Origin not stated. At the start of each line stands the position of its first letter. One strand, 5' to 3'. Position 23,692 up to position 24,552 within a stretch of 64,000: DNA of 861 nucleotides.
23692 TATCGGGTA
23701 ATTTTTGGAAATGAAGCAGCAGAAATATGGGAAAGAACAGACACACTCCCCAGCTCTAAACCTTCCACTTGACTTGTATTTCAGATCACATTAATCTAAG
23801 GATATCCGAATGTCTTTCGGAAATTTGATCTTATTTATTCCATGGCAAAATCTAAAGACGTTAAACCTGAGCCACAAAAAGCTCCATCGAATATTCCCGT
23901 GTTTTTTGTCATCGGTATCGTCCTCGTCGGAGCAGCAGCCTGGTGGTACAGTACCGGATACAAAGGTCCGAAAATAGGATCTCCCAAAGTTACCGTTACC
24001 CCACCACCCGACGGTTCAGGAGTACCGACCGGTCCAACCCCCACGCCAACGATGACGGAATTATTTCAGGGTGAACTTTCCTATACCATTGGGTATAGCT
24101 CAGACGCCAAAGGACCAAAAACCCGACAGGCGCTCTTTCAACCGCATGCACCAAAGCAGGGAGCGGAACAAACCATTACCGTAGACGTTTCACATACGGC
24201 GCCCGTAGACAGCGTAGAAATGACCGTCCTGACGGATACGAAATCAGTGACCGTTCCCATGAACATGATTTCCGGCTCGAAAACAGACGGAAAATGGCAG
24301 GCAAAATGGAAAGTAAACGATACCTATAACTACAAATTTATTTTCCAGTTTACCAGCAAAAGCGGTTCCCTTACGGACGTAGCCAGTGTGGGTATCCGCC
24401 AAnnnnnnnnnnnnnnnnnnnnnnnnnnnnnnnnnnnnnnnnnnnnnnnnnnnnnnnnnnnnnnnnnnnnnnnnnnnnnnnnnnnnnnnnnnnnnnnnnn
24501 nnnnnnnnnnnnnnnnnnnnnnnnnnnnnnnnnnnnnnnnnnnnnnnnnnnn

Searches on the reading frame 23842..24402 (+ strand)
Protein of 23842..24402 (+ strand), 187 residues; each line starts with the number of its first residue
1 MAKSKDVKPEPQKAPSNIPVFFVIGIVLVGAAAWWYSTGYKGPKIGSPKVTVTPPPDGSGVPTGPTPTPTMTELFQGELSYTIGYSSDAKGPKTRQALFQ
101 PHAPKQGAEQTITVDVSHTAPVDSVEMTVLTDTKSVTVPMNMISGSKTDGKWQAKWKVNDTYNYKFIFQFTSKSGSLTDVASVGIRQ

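Call 3: search_protein_families(library=pfam, proteins=[window:23842-24402:+], max_evalue=1)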
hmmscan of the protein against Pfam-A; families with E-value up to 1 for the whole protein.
window:23842-24402:+ (187 aa): 2 families
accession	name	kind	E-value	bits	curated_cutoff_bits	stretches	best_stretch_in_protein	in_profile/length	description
PF21568.3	AIMA-like_N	-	0.082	13.9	27.8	1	100-152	14-64/104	1,3-alpha-isomaltosidase-like, N-terminal domain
PF02624.21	YcaO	-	0.22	11.2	25.7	1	97-145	53-100/325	YcaO cyclodehydratase, ATP-ad Mg2+-binding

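Call 4: search_protein_families(library=ncbifam, proteins=[window:23842-24402:+], max_evalue=1)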
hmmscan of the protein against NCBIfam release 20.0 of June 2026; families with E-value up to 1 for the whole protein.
window:23842-24402:+ (187 aa): 0 families

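Call 74: search_solved_structures(query=A6, max_evalue=1)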
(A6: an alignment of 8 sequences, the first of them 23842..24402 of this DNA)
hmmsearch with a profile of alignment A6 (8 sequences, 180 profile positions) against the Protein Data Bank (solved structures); distinct sequences matched with E-value up to 1: 1.
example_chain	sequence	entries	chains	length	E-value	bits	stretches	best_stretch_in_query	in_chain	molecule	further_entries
1exg_A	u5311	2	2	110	0.61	12.7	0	83-129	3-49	EXO-1,4-BETA-D-GLYCANASE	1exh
